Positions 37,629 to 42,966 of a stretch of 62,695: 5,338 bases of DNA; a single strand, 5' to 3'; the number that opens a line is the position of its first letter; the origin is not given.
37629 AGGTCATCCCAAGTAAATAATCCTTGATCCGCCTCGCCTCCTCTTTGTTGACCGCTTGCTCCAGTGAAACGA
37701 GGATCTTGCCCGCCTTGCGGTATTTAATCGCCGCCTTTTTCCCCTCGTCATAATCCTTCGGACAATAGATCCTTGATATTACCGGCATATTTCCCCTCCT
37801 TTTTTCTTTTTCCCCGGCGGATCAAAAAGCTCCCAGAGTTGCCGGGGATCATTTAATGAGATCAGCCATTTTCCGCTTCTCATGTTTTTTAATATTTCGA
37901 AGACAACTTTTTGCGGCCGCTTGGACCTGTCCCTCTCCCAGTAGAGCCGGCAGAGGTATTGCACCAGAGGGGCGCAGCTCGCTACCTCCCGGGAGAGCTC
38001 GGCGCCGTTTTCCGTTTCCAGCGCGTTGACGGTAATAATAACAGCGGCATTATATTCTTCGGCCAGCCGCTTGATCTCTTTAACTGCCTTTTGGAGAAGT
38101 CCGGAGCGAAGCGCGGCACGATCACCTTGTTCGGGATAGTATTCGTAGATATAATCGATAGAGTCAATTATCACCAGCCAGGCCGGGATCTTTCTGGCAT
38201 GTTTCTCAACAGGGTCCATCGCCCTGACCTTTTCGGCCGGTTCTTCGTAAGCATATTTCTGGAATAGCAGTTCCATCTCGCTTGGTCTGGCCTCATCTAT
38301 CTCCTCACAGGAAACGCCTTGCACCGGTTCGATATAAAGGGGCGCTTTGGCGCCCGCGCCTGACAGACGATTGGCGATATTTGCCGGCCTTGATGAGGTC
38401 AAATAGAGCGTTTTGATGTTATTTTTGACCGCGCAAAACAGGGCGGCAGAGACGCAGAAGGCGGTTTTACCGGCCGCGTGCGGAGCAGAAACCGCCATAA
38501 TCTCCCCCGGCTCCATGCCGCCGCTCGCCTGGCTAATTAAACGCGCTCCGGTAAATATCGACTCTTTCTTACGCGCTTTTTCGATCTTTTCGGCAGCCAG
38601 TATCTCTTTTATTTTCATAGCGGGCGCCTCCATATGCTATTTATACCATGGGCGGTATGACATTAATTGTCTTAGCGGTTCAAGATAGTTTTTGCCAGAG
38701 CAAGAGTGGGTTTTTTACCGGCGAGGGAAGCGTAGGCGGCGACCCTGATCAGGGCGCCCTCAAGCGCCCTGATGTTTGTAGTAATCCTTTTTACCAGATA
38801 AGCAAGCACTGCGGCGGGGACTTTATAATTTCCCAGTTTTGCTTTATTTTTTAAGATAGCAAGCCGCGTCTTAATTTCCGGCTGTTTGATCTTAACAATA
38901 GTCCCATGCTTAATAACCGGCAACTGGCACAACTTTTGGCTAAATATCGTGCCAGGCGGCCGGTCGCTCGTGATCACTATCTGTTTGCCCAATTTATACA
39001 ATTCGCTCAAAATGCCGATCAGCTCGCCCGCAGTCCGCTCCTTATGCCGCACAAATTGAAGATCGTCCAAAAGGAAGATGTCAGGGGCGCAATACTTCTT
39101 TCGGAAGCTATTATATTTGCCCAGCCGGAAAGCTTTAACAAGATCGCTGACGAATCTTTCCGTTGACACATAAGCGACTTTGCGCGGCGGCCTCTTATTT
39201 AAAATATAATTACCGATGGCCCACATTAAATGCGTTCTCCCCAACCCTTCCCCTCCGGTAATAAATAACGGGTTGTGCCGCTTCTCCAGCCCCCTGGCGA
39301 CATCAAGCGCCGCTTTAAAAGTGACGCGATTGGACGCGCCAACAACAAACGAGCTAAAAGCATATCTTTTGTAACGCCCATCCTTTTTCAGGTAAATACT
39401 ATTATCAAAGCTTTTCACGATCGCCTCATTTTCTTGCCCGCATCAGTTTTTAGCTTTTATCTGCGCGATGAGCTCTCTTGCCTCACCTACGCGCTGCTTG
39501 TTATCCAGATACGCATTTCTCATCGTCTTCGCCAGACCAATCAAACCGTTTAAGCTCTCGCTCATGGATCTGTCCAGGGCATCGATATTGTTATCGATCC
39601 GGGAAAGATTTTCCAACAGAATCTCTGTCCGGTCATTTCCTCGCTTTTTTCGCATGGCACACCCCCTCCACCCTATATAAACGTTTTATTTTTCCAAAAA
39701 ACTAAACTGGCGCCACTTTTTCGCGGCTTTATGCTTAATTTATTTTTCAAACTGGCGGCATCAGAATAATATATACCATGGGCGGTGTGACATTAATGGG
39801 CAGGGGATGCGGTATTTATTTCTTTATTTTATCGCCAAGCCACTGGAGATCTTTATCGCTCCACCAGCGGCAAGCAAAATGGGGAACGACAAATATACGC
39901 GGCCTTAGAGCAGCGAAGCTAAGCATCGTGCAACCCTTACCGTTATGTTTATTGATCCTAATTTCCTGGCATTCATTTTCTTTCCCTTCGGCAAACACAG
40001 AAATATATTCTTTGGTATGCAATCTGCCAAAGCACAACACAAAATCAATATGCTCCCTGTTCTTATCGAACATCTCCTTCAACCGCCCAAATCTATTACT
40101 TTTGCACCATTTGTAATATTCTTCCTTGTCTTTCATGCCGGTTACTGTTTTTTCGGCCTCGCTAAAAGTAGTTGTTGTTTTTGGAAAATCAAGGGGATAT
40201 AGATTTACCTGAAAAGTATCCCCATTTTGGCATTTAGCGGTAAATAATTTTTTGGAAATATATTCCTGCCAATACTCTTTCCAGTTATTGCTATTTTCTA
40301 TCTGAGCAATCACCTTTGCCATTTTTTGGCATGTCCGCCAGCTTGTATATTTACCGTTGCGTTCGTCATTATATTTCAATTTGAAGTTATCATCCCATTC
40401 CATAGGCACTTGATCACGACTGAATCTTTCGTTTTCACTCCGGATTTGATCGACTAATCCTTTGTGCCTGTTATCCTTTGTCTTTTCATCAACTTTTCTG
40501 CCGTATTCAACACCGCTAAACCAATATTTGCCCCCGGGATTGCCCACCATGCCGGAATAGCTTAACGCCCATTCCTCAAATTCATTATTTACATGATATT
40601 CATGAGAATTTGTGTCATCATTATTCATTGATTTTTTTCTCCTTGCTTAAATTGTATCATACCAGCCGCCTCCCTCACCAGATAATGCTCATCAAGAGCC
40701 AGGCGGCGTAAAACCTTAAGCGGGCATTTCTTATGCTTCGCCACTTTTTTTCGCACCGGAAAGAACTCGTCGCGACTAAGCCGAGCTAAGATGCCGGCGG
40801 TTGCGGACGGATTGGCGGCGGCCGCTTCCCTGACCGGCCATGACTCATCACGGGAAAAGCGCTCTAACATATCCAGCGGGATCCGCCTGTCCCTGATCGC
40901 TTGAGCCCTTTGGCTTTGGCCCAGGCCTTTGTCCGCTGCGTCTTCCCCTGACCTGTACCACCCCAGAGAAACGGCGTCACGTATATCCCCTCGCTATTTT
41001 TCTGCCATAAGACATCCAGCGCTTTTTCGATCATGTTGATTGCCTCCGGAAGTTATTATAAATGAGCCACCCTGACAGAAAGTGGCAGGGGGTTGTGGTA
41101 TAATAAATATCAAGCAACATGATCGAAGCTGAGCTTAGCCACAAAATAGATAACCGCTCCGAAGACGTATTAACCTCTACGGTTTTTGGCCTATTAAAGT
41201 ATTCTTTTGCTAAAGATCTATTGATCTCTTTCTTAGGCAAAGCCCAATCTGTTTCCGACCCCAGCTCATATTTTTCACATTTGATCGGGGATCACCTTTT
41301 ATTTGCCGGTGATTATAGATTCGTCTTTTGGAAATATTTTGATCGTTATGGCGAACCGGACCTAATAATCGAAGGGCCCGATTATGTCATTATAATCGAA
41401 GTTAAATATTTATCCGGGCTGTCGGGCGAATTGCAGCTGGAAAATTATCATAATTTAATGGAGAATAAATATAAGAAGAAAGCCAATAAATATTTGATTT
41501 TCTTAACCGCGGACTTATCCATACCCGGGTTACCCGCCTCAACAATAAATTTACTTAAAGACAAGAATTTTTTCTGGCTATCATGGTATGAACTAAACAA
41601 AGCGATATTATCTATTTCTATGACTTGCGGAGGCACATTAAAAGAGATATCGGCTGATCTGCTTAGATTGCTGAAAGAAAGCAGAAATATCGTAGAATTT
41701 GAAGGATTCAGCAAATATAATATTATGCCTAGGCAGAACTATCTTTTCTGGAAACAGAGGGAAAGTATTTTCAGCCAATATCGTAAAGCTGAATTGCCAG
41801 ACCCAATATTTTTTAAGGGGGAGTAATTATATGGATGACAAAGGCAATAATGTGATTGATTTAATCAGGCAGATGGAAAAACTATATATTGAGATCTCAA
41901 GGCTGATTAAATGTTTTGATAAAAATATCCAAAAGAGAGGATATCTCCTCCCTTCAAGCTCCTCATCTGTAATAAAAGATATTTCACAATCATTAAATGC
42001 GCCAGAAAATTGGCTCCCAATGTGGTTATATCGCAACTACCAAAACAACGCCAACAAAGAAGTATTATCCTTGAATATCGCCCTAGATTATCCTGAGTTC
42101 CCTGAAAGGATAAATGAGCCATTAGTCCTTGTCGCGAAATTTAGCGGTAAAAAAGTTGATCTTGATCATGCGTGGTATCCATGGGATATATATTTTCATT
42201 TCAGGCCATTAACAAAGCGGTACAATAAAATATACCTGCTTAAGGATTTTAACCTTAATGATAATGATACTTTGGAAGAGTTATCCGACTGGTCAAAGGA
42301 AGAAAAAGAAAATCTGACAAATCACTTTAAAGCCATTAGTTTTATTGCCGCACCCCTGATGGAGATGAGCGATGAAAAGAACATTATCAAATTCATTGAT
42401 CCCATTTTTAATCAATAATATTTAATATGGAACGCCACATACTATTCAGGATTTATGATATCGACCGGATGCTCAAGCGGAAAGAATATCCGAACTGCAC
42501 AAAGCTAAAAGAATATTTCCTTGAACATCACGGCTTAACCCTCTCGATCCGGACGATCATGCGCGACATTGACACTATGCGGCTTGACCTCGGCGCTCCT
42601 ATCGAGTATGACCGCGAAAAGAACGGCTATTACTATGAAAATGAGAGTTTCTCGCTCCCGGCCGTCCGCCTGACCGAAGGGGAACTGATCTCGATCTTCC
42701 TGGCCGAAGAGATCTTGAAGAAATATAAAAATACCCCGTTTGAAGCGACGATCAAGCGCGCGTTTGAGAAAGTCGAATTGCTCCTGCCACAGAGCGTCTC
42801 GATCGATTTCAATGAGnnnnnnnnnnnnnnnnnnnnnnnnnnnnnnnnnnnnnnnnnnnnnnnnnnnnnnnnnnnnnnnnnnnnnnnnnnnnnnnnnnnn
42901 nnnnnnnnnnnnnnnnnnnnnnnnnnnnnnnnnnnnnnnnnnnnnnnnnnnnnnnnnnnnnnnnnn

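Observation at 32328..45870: Seven copies of a 26-nt promoter-like element TA(A/G).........-N8-YATAAT tie together the island and a surE cassette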

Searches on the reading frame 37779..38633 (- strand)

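Call 9: search_protein_families(library=pfam, proteins=[window:37779-38633:-], max_evalue=0.01)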
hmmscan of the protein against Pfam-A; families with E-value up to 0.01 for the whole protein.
window:37779-38633:- (284 aa): 5 families
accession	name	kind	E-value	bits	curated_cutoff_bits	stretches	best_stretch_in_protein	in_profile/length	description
PF13481.12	AAA_25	-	6.3e-09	36.2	27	1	40-201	30-187/195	AAA domain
PF08423.17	Rad51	-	2.4e-06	27.4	22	1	152-212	123-183/244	Rad51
PF03796.21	DnaB_C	-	4e-06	26.8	27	1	28-201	4-175/255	DnaB-like helicase C terminal domain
PF06745.19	ATPase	-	0.0011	18.9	26.6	1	37-206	13-166/231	KaiC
PF12312.13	NeA_P2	-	0.0062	16.5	25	1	130-232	85-183/258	Nepovirus subgroup A polyprotein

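Call 40: search_protein_families(library=padloc, proteins=[window:37779-38633:-], max_evalue=0.001)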
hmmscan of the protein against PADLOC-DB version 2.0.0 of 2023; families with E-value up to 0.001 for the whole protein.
window:37779-38633:- (284 aa): 0 families

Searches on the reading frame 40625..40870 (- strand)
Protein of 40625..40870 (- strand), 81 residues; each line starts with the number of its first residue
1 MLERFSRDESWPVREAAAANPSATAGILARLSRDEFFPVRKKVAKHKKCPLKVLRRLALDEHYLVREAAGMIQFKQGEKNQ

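Call 10: search_protein_families(library=pfam, proteins=[window:40625-40870:-], max_evalue=0.01)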
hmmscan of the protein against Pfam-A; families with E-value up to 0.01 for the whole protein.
window:40625-40870:- (81 aa): 3 families
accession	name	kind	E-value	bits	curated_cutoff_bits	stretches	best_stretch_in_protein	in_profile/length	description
PF01816.23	LRV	-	7.2e-09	35.9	21.6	1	13-35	3-25/26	Leucine rich repeat variant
PF02985.28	HEAT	-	3.6e-06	27.2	23.5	0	2-19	5-22/31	HEAT repeat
PF13646.12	HEAT_2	-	0.0096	16.6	27.7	0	30-69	7-51/88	HEAT repeats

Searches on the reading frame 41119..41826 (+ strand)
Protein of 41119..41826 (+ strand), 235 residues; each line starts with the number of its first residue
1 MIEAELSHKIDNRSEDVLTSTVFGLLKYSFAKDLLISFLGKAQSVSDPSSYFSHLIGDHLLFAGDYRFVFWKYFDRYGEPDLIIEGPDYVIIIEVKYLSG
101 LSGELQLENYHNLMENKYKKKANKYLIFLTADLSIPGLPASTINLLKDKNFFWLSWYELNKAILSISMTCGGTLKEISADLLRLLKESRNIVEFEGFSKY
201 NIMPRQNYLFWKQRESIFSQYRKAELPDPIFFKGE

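Call 10: search_protein_families(library=pfam, proteins=[window:41119-41826:+], max_evalue=0.01)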
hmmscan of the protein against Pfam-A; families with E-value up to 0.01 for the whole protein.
window:41119-41826:+ (235 aa): 2 families
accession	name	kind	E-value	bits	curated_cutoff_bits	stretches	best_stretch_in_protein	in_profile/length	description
PF14281.12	PDDEXK_4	-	3.5e-05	24.3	22.3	1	81-137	79-136/183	PD-(D/E)XK nuclease superfamily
PF08378.17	NERD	-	0.0011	19.9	22.1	1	66-121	20-89/111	Nuclease-related domain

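Call 40: search_protein_families(library=padloc, proteins=[window:41119-41826:+], max_evalue=0.001)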
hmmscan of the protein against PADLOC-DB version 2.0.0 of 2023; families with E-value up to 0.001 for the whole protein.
window:41119-41826:+ (235 aa): 7 families
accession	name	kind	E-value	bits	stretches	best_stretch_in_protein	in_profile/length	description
PDLC04455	PDC-M15A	-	9.7e-09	33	1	1-199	1-199/226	-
PDLC04983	PDC-S26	-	7.6e-08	30.2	1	72-155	96-174/413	-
PDLC04977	PDC-S26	-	1.1e-07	29.3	1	81-168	107-184/400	-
PDLC04459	PDC-M15A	-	3.6e-07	28.1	1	12-200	28-216/231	-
PDLC04972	PDC-S26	-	1.3e-05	22.7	1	83-134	108-159/397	-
PDLC04456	PDC-M15A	-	1.4e-05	22.9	1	12-182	27-192/260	-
PDLC04971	PDC-S26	-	0.00074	16.5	0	87-132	126-170/415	-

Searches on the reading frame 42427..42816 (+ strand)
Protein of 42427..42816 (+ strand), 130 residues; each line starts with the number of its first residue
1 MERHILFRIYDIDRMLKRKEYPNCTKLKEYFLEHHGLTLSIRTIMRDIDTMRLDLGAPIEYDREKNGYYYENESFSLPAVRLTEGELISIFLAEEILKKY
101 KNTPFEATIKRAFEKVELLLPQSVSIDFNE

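Call 31: search_solved_structures(query=window:42427-42816:+, max_evalue=10, show_alignments=5)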
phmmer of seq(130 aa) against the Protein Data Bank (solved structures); distinct sequences matched with E-value up to 10: 2.
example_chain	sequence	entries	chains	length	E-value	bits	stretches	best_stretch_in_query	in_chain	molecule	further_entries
7p5x_AY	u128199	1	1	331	1.9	11.9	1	45-97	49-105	Transcriptional regulator-like protein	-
9fnd_X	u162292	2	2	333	1.9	11.9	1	45-97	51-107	Transcriptional regulator-like protein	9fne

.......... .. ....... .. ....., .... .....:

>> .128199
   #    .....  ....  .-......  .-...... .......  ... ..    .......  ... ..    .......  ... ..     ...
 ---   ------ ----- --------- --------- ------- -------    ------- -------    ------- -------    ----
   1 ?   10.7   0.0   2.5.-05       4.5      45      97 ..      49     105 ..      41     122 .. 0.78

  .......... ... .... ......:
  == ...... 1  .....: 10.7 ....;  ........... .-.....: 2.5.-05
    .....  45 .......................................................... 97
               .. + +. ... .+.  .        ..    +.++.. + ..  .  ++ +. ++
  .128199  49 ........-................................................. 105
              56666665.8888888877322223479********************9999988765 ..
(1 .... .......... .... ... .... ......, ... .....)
